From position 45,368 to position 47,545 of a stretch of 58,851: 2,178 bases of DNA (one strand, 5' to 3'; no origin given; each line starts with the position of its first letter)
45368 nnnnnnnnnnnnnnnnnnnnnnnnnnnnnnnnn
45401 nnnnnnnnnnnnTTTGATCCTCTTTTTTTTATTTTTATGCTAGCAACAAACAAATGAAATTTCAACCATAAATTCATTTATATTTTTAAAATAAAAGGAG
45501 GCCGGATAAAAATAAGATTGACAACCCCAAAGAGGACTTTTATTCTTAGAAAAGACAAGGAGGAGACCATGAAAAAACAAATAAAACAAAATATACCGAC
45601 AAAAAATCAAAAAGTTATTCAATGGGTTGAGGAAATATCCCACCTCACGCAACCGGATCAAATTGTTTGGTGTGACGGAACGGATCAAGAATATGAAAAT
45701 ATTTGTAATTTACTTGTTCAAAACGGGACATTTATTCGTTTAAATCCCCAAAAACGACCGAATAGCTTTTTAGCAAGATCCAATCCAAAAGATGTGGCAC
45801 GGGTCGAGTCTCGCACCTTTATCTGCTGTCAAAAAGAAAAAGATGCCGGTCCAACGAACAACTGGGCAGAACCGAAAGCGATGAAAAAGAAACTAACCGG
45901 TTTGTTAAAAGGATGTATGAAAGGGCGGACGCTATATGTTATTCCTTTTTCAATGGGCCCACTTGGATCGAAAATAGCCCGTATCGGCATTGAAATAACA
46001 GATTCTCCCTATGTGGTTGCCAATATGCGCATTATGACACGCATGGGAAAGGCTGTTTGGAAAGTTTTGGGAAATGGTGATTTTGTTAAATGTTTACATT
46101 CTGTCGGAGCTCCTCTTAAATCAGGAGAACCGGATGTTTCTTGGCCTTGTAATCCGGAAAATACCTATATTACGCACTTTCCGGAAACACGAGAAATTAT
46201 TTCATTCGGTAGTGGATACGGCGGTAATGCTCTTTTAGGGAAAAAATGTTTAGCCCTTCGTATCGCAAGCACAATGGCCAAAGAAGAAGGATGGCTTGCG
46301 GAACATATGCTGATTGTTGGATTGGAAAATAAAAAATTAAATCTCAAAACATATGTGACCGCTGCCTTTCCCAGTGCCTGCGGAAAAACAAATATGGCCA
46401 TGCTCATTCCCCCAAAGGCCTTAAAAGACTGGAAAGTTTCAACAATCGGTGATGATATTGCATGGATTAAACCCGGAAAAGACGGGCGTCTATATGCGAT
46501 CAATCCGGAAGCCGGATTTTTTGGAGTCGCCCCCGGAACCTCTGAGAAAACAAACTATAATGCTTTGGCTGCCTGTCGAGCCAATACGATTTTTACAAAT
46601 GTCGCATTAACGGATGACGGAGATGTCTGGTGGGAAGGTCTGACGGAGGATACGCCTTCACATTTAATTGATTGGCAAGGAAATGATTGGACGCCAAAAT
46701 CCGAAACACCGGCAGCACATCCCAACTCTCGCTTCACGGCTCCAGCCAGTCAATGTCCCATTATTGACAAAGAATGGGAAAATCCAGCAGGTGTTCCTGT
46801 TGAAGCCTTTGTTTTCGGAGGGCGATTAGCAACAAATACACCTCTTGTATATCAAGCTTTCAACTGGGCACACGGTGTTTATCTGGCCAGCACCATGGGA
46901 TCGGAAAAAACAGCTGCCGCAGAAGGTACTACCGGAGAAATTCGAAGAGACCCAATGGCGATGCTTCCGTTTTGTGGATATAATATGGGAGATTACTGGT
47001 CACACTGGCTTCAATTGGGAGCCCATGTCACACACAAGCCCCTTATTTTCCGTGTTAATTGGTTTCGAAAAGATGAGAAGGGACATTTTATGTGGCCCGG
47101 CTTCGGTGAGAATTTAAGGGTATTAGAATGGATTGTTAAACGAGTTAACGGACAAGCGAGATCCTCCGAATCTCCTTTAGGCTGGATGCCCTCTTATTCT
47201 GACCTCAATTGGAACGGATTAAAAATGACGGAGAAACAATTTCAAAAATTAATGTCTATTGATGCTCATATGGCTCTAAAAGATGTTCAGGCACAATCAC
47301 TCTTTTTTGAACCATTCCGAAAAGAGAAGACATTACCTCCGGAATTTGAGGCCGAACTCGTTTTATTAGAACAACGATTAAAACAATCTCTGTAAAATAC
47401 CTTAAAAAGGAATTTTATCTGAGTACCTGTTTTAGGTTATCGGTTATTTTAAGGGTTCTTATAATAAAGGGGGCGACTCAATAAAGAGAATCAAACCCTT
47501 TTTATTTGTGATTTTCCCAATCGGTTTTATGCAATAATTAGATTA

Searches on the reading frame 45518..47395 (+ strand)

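Call 32: search_protein_families(library=pfam, proteins=[window:45518-47395:+], max_evalue=0.001)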
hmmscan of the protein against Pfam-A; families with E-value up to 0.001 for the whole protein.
window:45518-47395:+ (625 aa): 2 families
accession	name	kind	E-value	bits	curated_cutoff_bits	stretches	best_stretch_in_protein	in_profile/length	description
PF00821.23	PEPCK_GTP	-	1e-161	538.1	23.8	1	259-619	1-356/357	Phosphoenolpyruvate carboxykinase C-terminal P-loop domain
PF17297.7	PEPCK_N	-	1.6e-103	345.5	23.8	1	35-255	1-218/218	Phosphoenolpyruvate carboxykinase N-terminal domain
